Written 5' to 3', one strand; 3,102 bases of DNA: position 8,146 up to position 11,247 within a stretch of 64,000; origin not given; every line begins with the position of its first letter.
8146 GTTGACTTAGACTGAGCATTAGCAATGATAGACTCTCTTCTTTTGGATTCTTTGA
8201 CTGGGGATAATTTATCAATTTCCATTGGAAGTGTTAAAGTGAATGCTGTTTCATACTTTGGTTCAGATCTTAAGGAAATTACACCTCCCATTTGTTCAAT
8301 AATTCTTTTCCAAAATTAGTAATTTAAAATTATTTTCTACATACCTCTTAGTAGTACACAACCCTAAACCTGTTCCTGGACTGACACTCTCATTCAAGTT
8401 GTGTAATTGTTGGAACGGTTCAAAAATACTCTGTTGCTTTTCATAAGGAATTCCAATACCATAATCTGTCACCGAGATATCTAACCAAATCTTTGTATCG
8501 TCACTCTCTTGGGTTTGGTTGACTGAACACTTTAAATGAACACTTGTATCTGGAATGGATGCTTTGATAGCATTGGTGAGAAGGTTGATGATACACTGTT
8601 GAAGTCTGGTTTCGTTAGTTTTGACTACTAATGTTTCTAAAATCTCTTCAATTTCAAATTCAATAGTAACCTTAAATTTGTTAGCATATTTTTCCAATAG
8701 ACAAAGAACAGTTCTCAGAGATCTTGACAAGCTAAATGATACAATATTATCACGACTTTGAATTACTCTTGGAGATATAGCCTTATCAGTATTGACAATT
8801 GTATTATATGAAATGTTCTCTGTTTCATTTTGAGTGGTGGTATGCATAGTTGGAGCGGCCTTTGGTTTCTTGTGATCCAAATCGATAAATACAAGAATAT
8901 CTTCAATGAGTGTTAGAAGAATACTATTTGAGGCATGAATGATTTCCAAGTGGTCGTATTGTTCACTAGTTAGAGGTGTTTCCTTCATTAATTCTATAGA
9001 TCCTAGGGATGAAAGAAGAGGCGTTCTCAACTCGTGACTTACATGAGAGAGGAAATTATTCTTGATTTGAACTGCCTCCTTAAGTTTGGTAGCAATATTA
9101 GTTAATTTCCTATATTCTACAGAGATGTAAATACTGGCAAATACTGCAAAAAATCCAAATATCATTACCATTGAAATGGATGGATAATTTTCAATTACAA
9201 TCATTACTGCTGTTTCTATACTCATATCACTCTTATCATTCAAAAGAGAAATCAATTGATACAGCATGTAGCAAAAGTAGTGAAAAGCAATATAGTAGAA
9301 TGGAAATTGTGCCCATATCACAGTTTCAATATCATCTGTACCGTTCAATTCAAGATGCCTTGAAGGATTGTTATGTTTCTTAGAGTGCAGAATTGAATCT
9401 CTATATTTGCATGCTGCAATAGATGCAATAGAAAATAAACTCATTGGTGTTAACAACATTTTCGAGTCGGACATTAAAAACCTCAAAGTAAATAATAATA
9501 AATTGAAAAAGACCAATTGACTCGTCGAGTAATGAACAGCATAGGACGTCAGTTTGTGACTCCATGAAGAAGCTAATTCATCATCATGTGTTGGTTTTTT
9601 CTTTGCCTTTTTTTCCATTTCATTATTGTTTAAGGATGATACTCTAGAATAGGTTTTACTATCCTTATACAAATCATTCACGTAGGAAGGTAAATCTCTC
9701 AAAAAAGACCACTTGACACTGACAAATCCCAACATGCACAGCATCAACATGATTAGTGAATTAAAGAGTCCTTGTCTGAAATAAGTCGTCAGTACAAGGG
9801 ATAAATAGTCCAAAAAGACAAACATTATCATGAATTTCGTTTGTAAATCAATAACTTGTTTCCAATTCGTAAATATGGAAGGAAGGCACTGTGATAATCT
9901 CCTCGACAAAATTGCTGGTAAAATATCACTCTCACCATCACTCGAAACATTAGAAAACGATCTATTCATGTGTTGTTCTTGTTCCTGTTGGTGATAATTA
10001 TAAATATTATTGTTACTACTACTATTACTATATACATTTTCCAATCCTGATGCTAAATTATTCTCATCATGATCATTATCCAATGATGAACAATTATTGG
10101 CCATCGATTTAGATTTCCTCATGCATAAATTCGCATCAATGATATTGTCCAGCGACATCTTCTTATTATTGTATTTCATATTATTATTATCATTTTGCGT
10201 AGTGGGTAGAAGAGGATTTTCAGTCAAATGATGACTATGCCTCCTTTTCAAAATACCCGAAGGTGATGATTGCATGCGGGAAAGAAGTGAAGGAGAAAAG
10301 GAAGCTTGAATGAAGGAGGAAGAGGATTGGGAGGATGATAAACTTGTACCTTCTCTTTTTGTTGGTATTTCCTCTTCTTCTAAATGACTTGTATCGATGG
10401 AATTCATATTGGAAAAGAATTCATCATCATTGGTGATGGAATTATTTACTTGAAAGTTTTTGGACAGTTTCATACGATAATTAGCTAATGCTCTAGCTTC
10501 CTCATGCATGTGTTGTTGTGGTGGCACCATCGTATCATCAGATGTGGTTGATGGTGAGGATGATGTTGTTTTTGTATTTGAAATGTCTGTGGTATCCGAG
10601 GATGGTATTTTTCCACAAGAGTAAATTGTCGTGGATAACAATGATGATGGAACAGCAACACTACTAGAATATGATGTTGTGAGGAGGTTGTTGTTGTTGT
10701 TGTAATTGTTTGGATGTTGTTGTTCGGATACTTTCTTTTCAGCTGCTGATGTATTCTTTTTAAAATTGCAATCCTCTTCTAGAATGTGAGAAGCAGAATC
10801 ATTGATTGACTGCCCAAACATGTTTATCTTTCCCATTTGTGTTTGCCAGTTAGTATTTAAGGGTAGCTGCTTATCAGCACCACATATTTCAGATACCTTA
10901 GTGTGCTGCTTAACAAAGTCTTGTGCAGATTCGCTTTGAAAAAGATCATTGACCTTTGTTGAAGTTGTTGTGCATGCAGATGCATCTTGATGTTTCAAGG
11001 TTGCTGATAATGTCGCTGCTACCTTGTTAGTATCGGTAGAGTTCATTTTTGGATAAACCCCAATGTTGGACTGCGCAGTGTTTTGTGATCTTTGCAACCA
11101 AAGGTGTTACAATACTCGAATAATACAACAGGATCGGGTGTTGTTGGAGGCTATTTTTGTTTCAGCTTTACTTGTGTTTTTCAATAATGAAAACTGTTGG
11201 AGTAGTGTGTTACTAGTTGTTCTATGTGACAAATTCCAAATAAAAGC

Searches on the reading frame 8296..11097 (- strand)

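Call 37: search_protein_families(library=pfam, proteins=[window:8296-11097:-], max_evalue=0.001)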
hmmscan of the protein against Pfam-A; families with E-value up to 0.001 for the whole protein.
window:8296-11097:- (933 aa): 2 families
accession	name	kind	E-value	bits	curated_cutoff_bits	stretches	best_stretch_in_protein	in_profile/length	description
PF02518.31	HATPase_c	-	4.2e-16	59.8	26.4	1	828-921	2-85/111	Histidine kinase-, DNA gyrase B-, and HSP90-like ATPase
PF00512.31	HisKA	-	8.9e-14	51.7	26.9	1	679-741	2-64/66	His Kinase A (phospho-acceptor) domain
